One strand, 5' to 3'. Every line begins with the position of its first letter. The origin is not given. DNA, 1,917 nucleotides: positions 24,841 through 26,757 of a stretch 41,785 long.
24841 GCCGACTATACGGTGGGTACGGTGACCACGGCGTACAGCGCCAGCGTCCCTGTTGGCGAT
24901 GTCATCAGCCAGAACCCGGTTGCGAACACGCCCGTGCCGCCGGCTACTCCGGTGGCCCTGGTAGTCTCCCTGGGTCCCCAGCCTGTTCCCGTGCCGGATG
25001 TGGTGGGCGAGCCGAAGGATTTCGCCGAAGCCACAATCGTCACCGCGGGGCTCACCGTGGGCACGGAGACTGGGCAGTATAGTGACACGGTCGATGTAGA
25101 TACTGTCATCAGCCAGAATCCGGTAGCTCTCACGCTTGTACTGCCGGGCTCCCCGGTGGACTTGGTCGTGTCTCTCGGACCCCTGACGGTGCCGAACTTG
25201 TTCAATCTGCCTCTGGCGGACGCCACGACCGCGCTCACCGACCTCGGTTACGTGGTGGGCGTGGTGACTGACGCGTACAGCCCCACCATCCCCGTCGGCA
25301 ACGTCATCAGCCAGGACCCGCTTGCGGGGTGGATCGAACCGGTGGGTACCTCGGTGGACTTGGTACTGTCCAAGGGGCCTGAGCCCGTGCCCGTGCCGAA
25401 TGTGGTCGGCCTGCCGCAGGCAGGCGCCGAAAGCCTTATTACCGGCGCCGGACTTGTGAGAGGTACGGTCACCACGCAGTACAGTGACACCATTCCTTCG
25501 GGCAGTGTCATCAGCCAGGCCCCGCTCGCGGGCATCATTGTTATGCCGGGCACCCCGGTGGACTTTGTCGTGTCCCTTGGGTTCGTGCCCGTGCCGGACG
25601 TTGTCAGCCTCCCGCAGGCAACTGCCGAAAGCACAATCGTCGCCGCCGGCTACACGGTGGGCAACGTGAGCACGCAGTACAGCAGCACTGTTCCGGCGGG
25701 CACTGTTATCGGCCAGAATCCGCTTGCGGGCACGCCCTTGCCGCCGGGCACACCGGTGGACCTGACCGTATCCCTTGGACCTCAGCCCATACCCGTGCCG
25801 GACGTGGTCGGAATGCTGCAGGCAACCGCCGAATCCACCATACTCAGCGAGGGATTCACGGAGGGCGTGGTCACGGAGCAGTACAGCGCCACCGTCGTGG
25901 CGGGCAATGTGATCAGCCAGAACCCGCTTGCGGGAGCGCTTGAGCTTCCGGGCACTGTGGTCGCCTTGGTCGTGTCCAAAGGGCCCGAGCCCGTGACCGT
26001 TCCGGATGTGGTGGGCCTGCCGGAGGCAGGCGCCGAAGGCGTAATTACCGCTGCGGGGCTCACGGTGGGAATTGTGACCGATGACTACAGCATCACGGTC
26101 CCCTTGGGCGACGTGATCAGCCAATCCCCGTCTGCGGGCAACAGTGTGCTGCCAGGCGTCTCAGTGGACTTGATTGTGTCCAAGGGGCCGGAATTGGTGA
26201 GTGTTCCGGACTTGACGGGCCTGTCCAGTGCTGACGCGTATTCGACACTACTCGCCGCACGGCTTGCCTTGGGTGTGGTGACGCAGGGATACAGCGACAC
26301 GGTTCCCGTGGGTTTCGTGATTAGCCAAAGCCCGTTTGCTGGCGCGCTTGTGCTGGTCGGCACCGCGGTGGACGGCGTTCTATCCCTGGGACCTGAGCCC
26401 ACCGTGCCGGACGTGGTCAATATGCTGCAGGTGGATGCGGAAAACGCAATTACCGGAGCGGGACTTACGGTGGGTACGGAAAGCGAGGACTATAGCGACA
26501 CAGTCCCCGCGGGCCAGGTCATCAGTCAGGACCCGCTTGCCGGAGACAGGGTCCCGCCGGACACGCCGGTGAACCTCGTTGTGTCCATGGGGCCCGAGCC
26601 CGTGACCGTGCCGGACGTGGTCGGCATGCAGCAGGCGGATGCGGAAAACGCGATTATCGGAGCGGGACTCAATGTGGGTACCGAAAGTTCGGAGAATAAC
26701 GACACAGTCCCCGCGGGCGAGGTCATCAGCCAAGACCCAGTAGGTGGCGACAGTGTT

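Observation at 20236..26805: Stand-alone envelope protein made of 32 consecutive PASTA domains and nothing else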

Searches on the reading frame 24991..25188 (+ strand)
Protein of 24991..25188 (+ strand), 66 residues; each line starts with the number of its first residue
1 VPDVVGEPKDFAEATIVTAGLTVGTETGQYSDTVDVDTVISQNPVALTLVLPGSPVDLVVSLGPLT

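Call 69: search_protein_families(library=pfam, proteins=[window:24991-25188:+], max_evalue=0.01)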
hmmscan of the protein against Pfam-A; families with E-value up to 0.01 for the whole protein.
window:24991-25188:+ (66 aa): 1 family
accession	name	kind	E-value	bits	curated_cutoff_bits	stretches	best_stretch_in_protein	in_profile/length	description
PF03793.24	PASTA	-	2.7e-13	50.1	23.2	1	1-61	3-63/64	PASTA domain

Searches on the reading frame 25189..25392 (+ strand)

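Call 69: search_protein_families(library=pfam, proteins=[window:25189-25392:+], max_evalue=0.01)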
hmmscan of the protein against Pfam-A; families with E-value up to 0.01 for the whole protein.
window:25189-25392:+ (68 aa): 1 family
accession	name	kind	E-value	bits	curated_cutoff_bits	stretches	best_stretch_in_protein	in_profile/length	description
PF03793.24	PASTA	-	2.5e-12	47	23.2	1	1-62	3-64/64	PASTA domain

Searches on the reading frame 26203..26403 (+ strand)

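Call 69: search_protein_families(library=pfam, proteins=[window:26203-26403:+], max_evalue=0.01)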
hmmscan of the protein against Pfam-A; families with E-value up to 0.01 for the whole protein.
window:26203-26403:+ (67 aa): 1 family
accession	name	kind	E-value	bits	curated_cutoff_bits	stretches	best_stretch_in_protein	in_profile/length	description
PF03793.24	PASTA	-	7.5e-13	48.7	23.2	1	1-56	3-58/64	PASTA domain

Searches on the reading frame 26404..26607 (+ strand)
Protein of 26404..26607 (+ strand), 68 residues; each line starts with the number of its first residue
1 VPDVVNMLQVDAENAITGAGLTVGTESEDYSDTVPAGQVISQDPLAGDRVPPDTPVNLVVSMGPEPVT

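Call 69: search_protein_families(library=pfam, proteins=[window:26404-26607:+], max_evalue=0.01)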
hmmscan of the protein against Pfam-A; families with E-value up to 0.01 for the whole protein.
window:26404-26607:+ (68 aa): 1 family
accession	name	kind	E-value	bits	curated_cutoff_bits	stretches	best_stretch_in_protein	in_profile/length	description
PF03793.24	PASTA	-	3.7e-18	65.7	23.2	1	1-61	3-63/64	PASTA domain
